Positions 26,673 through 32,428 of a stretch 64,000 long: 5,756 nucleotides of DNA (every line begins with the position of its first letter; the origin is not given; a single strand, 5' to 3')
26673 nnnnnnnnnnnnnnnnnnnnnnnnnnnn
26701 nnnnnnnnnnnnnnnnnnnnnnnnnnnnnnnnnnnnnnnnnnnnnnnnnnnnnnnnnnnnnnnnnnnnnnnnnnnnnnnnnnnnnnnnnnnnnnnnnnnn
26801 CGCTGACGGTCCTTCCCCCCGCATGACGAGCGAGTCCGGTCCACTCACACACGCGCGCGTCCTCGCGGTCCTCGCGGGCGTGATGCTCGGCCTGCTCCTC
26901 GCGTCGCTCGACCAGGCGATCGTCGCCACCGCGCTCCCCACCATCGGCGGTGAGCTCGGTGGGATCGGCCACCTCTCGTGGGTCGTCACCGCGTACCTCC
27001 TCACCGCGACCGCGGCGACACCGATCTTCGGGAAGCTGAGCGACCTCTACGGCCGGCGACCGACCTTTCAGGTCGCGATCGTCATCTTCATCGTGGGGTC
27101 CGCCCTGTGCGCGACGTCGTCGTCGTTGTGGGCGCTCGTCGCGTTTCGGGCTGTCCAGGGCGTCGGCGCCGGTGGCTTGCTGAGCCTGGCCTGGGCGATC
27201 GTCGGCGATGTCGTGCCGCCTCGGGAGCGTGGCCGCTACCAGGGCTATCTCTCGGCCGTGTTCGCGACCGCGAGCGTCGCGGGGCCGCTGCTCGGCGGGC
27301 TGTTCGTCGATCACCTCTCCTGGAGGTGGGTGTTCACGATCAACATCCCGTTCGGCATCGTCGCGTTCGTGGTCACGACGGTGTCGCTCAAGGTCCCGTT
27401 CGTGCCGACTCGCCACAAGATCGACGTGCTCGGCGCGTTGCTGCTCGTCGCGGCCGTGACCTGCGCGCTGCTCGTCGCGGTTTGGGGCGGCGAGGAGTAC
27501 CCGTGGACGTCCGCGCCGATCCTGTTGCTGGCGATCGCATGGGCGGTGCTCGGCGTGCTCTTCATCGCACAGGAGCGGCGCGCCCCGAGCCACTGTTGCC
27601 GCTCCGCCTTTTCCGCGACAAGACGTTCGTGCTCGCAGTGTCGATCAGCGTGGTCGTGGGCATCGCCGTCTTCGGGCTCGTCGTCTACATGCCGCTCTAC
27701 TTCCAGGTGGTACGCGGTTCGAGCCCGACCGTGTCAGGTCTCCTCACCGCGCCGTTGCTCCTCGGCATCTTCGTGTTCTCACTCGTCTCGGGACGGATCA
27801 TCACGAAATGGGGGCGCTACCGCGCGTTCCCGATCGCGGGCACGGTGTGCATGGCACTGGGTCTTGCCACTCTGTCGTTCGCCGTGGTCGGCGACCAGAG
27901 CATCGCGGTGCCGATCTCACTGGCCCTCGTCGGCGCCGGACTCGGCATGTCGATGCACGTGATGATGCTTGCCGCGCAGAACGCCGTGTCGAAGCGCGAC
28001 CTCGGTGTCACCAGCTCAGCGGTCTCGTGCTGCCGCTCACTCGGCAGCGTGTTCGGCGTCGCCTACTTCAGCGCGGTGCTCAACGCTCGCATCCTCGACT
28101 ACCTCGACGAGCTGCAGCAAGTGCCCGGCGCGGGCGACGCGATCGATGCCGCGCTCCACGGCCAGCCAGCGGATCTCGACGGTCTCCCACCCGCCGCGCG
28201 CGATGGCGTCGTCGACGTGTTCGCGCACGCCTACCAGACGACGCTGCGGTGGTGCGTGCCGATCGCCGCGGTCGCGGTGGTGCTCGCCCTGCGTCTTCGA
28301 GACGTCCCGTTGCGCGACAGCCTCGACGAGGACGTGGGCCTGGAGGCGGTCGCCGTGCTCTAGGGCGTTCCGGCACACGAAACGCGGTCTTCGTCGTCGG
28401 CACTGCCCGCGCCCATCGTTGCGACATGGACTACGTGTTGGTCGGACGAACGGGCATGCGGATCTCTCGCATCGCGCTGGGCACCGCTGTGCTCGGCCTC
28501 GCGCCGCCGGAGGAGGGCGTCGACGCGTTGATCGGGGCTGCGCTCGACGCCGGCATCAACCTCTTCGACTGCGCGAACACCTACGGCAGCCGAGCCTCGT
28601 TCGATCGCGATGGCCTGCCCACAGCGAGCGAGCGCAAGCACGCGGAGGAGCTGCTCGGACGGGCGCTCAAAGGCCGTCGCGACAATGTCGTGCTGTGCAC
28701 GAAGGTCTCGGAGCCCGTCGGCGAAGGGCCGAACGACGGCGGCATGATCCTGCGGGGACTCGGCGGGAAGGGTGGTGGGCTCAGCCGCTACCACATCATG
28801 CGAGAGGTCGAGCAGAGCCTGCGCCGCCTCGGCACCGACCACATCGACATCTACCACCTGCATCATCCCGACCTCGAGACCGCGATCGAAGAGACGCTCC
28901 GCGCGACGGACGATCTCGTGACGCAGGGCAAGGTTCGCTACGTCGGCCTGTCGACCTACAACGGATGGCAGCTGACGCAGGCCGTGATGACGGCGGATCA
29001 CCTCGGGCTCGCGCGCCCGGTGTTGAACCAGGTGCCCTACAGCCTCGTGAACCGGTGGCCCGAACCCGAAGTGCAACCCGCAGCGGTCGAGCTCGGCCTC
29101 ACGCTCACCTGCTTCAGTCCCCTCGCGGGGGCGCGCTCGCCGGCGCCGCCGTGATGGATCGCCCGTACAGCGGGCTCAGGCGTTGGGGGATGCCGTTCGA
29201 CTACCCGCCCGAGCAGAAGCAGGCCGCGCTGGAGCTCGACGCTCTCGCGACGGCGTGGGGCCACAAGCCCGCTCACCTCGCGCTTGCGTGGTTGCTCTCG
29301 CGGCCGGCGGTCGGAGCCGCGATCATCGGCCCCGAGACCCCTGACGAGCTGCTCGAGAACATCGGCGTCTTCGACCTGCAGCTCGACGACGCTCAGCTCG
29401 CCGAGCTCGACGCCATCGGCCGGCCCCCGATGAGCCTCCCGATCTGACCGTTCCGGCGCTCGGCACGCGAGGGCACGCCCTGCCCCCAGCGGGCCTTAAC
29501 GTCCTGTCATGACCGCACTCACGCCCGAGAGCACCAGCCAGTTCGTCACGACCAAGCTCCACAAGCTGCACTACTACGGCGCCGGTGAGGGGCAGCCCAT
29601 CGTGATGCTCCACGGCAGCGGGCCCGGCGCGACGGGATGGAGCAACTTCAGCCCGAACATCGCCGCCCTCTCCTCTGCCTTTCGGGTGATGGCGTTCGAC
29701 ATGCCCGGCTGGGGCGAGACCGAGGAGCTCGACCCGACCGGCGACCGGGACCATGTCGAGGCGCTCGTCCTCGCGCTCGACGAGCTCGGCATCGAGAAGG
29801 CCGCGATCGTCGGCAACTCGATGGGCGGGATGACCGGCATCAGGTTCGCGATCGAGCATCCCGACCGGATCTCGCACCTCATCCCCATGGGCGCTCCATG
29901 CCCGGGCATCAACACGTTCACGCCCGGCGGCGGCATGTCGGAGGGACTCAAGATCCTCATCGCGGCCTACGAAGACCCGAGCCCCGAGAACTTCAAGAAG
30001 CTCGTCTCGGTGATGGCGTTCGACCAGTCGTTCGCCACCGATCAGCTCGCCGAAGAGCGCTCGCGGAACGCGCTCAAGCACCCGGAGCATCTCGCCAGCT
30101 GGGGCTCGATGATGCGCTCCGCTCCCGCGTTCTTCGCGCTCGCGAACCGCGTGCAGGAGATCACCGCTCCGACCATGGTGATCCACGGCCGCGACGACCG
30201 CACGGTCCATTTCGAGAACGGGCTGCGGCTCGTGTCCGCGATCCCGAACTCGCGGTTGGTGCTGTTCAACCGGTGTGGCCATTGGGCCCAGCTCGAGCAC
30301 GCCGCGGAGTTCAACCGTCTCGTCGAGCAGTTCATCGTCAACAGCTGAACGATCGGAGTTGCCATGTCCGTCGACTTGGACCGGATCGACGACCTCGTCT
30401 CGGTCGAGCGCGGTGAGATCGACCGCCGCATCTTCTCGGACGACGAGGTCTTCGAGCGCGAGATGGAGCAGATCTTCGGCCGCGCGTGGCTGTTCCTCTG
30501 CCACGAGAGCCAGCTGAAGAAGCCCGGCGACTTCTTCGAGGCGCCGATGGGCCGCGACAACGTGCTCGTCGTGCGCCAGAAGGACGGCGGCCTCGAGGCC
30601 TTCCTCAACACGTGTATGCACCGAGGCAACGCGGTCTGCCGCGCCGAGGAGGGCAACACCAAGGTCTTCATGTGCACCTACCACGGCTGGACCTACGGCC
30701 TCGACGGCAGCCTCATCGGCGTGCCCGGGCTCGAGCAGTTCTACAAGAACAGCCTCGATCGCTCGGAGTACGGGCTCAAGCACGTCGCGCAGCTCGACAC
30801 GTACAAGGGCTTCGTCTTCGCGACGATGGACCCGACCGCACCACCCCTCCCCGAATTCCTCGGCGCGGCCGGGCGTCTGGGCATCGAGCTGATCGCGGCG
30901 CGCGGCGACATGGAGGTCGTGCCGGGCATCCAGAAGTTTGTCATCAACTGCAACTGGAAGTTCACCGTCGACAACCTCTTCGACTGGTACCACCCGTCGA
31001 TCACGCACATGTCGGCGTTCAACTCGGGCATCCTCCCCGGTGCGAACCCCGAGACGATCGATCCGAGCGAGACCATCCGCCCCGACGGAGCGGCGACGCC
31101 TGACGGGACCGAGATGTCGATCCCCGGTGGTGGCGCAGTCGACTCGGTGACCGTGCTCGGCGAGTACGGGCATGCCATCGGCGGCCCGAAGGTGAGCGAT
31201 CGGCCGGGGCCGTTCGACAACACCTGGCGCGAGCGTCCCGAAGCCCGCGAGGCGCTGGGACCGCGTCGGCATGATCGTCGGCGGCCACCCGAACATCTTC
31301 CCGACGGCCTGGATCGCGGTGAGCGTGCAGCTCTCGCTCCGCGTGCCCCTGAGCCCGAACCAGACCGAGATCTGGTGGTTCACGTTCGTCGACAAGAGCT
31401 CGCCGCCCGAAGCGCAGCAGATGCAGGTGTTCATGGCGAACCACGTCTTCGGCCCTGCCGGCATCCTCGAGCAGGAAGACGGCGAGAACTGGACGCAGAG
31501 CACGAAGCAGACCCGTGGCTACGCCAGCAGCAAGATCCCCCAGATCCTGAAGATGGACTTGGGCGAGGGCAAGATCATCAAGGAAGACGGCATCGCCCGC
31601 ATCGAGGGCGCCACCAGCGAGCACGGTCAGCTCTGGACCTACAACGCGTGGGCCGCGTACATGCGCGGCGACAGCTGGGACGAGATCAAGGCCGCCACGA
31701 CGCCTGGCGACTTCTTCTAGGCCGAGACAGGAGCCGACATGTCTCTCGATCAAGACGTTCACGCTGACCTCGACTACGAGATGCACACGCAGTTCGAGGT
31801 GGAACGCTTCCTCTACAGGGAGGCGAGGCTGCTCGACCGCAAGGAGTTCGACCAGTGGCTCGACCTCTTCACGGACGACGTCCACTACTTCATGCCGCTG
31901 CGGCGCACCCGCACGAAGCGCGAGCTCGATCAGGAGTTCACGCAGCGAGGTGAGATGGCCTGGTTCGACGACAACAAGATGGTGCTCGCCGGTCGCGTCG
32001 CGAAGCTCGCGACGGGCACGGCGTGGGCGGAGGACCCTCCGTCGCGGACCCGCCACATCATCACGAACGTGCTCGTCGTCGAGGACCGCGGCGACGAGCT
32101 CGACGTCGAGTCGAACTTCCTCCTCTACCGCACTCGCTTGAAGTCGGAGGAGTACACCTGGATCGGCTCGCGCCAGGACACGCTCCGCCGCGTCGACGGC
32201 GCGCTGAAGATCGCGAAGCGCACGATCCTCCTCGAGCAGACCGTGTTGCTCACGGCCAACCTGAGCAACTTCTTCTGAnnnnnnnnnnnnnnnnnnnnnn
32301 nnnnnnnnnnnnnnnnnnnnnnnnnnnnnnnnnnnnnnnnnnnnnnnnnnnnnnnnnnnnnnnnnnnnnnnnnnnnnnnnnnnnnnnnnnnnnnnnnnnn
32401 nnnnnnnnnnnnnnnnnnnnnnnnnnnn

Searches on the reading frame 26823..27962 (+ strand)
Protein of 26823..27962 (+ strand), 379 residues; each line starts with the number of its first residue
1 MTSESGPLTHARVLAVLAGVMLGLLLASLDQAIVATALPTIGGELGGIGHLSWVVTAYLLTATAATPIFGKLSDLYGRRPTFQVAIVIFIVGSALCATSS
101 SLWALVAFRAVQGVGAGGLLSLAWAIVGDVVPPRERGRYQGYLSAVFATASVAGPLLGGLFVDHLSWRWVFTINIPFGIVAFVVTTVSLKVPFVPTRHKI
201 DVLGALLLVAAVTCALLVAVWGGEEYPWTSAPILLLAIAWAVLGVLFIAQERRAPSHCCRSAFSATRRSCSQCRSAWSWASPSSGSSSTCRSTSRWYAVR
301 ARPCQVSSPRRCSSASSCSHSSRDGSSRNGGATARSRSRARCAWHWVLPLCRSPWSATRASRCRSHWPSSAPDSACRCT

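Call 23: search_protein_families(library=pfam, proteins=[window:26823-27962:+], max_evalue=0.00001)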
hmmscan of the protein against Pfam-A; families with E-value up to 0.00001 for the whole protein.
window:26823-27962:+ (379 aa): 4 families
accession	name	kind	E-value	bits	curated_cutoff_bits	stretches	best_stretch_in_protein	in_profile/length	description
PF07690.21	MFS_1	-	3.3e-38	131.9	33.4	1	20-233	1-207/347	Major Facilitator Superfamily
PF00083.30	Sugar_tr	-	1.8e-13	50.7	22.3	1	51-184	48-187/452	Sugar (and other) transporter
PF06609.19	TRI12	-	4.6e-12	45.6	23.2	1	8-241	37-281/599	Fungal trichothecene efflux pump (TRI12)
PF13347.12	MFS_2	-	1e-07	31.3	27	1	51-159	261-374/427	MFS/sugar transport protein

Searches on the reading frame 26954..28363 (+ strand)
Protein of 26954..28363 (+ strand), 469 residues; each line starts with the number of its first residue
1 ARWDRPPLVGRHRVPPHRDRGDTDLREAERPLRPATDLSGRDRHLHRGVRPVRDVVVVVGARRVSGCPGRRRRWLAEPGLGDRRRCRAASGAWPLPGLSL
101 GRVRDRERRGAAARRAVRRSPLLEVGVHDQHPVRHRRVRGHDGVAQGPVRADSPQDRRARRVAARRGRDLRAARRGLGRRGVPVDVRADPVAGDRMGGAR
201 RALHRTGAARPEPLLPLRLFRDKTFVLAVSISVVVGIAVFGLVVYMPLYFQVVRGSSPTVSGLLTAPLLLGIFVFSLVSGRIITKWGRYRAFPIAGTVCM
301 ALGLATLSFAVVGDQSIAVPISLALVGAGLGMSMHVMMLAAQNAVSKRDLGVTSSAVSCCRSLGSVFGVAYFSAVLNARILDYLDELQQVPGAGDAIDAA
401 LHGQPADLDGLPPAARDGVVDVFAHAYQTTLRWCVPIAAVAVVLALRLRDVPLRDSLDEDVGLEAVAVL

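Call 23: search_protein_families(library=pfam, proteins=[window:26954-28363:+], max_evalue=0.00001)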
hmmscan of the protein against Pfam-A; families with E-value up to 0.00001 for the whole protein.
window:26954-28363:+ (469 aa): 1 family
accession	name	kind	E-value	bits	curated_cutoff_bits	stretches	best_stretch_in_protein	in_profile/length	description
PF07690.21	MFS_1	-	4.5e-20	72.3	33.4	1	202-368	187-346/347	Major Facilitator Superfamily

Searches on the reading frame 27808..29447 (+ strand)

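Call 23: search_protein_families(library=pfam, proteins=[window:27808-29154:+, window:27969-29447:+], max_evalue=0.00001)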
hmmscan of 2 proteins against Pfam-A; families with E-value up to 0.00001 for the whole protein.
window:27808-29154:+ (448 aa): 1 family
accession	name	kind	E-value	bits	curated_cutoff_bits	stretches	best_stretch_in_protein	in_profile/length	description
PF00248.27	Aldo_ket_red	-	5.1e-42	144.4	24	1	221-441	1-194/291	Aldo/keto reductase family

window:27969-29447:+ (492 aa): 1 family
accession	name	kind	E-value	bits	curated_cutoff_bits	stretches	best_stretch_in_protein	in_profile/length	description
PF00248.27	Aldo_ket_red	-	5.6e-13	49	24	1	402-483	210-289/291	Aldo/keto reductase family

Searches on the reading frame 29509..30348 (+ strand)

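Call 11: search_protein_families(library=pfam, proteins=[window:29509-30348:+])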
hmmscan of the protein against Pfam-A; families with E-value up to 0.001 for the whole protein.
window:29509-30348:+ (279 aa): 4 families
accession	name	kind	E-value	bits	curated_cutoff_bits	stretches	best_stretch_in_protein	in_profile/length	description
PF00561.26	Abhydrolase_1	-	1.4e-28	100.6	25.8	2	30-137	2-112/245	alpha/beta hydrolase fold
PF12697.13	Abhydrolase_6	-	3.6e-23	83.8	26.3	1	31-270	1-216/217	Alpha/beta hydrolase family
PF12146.15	Hydrolase_4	-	7.4e-13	48.8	27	1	32-259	8-233/239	Serine aminopeptidase, S33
PF00326.27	Peptidase_S9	-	1.4e-06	28.4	22.6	1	159-261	86-190/213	Prolyl oligopeptidase family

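Call 12: search_protein_families(library=ncbifam, proteins=[window:29509-30348:+])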
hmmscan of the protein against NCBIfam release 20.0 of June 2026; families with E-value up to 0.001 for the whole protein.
window:29509-30348:+ (279 aa): 41 families (the best 25 are shown)
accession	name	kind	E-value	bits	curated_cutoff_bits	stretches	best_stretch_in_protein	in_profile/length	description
TIGR03343.1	biphenyl_bphD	equivalog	5.7e-71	239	462.15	1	18-277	20-281/282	2-hydroxy-6-oxo-6-phenylhexa-2,4-dienoate hydrolase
NF045632.1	hydroxlase_HsaD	equivalog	6.5e-69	232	400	1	3-277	7-289/290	4,5:9,10-diseco-3-hydroxy-5,9,17-trioxoandrosta-1(10),2-diene-4-oate hydrolase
NF011457.0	PRK14875.1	equivalog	4.4e-29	101.6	307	1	8-276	110-369/372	acetoin dehydrogenase dihydrolipoyllysine-residue acetyltransferase subunit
NF051488.1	bifunc_PcaDC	exception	5.9e-28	98.1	390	2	29-127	12-109/375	bifunctional 3-oxoadipate enol-lactonase/4-carboxymuconolactone decarboxylase PcaDC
TIGR02427.1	protocat_pcaD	equivalog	3.3e-26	92.2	255.85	2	20-125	2-108/251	3-oxoadipate enol-lactonase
TIGR03611.1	RutD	equivalog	2.7e-21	76.1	238.5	2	27-126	11-110/258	pyrimidine utilization protein D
TIGR01738.1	bioH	equivalog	1.5e-20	73.9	206.95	1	27-276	2-245/245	pimeloyl-ACP methyl ester esterase BioH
NF051487.1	bifunc_PcaCD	exception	2e-19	70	430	1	24-277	168-412/413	bifunctional 4-carboxymuconolactone decarboxylase/3-oxoadipate enol-lactonase PcaCD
TIGR03695.1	menH_SHCHC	equivalog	6e-19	68.5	208.55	2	29-129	3-104/252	2-succinyl-6-hydroxy-2,4-cyclohexadiene-1-carboxylate synthase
NF050089.1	i_nPHAscl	equivalog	1.1e-18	67.4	300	2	21-126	10-114/288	intracellular short-chain-length polyhydroxyalkanoate depolymerase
NF052610.1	macro_16_ester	equivalog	3.9e-18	65.8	420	2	211-261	215-265/281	alpha/beta fold macrolide esterase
NF002938.0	PRK03592.1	equivalog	4.9e-16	58.9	241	1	5-128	7-128/298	haloalkane dehalogenase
NF053693.1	esterase_mleCBF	exception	5.6e-16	58.7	564.5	2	162-275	170-274/279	CBF family alpha/beta fold macrolide esterase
TIGR03056.1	bchO_mg_che_rel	equivalog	2.5e-15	56.2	172.55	2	12-119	10-118/278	alpha/beta fold hydrolase BchO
NF053684.1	esterase_mleBCA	exception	4e-15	55.7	570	1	215-263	220-268/281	BCA family alpha/beta fold macrolide esterase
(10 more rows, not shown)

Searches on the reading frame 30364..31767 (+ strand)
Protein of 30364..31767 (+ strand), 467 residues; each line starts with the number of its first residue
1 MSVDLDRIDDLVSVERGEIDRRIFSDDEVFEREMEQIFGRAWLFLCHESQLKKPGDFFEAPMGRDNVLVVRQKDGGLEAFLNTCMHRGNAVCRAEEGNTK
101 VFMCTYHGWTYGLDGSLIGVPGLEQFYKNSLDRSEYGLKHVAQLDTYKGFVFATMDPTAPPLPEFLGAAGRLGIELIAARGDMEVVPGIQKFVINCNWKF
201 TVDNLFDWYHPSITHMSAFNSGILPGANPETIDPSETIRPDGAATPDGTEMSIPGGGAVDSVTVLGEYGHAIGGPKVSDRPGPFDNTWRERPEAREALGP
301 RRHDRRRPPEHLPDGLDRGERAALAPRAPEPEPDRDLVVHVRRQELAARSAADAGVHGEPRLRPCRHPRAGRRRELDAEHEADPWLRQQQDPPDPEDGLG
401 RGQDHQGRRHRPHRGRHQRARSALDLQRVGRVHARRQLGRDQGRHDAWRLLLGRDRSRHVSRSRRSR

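Call 11: search_protein_families(library=pfam, proteins=[window:30364-31767:+])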
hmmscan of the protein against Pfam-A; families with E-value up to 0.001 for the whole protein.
window:30364-31767:+ (467 aa): 2 families
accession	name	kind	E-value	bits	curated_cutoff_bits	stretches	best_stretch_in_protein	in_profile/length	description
PF00355.32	Rieske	-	4.6e-17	62.1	20.3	1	42-125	2-83/88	Rieske [2Fe-2S] domain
PF00848.25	Ring_hydroxyl_A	-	0.00013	22.4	24.9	1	193-225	13-45/208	Ring hydroxylating alpha subunit (catalytic domain)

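Call 12: search_protein_families(library=ncbifam, proteins=[window:30364-31767:+])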
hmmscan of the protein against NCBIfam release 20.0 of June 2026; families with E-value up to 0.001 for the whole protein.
window:30364-31767:+ (467 aa): 6 families
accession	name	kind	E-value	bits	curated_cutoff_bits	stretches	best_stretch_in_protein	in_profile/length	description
NF042946.1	3PPDioc_HcaE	equivalog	3.2e-70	237.4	830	1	7-220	4-219/450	3-phenylpropionate/cinnamic acid dioxygenase subunit alpha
TIGR03229.1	benzo_1_2_benA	equivalog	6.6e-48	163.6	780.95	1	18-216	15-216/433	benzoate 1,2-dioxygenase large subunit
TIGR03228.1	anthran_1_2_A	equivalog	1.7e-42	145.6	671.9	1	19-217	16-215/438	anthranilate 1,2-dioxygenase large subunit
NF041684.1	ant_diox_AndAc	equivalog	1.2e-40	139.4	750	1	17-216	21-223/418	anthranilate 1,2-dioxygenase large subunit AndAc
NF058607.1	GlBtMonoOxGbcA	equivalog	4.9e-33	114.2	670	1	21-221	35-228/420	glycine betaine monooxygenase oxygenase subunit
NF052579.1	BetMthstMoxSdmAMthl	equivalog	4.6e-06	25.8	600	1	39-116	15-90/351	4beta-methylsterol monooxygenase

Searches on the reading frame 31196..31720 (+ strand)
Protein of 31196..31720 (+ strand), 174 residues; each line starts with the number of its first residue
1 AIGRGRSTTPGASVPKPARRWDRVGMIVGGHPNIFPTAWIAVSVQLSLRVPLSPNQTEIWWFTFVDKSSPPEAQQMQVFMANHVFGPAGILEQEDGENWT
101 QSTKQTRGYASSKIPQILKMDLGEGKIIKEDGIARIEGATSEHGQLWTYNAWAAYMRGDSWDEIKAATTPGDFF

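Call 11: search_protein_families(library=pfam, proteins=[window:31196-31720:+])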
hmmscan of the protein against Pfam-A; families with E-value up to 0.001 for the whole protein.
window:31196-31720:+ (174 aa): 1 family
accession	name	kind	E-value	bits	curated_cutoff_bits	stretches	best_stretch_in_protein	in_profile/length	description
PF00848.25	Ring_hydroxyl_A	-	0.00012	22.5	24.9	1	31-105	101-176/208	Ring hydroxylating alpha subunit (catalytic domain)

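Call 12: search_protein_families(library=ncbifam, proteins=[window:31196-31720:+])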
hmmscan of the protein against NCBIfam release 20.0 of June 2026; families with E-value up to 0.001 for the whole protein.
window:31196-31720:+ (174 aa): 1 family
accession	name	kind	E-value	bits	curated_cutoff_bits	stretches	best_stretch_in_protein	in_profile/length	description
NF042946.1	3PPDioc_HcaE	equivalog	1.2e-24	87.2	830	1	27-168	299-441/450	3-phenylpropionate/cinnamic acid dioxygenase subunit alpha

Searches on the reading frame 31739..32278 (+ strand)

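Call 11: search_protein_families(library=pfam, proteins=[window:31739-32278:+])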
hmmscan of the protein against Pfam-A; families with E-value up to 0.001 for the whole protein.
window:31739-32278:+ (179 aa): 2 families
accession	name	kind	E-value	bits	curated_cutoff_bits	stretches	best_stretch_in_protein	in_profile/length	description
PF00866.24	Ring_hydroxyl_B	-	1.1e-44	152.5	27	1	27-170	1-142/144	Ring hydroxylating beta subunit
PF13577.12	SnoaL_4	-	7.9e-11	42.5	24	1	20-162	8-126/126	SnoaL-like domain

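Call 12: search_protein_families(library=ncbifam, proteins=[window:31739-32278:+])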
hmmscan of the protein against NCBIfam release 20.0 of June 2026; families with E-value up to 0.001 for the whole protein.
window:31739-32278:+ (179 aa): 5 families
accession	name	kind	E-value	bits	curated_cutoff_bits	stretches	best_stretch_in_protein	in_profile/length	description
NF007479.0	PRK10069.1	subfamily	5e-60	202.7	145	1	14-179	17-185/185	3-phenylpropionate/cinnamic acid dioxygenase subunit beta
NF042947.1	3PPDioc_HcaF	equivalog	2.8e-44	151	230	1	15-179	6-172/172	3-phenylpropionate/cinnamic acid dioxygenase subunit beta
TIGR03232.1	benzo_1_2_benB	equivalog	6.2e-19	68.4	225.55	1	21-167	1-143/155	benzoate 1,2-dioxygenase small subunit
TIGR03231.1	anthran_1_2_B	equivalog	3.6e-14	53.2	213.5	1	21-165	1-141/155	anthranilate 1,2-dioxygenase small subunit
NF041685.1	ant_diox_AndAd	equivalog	3.8e-10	39.6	230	1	15-168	2-145/155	anthranilate 1,2-dioxygenase small subunit AndAd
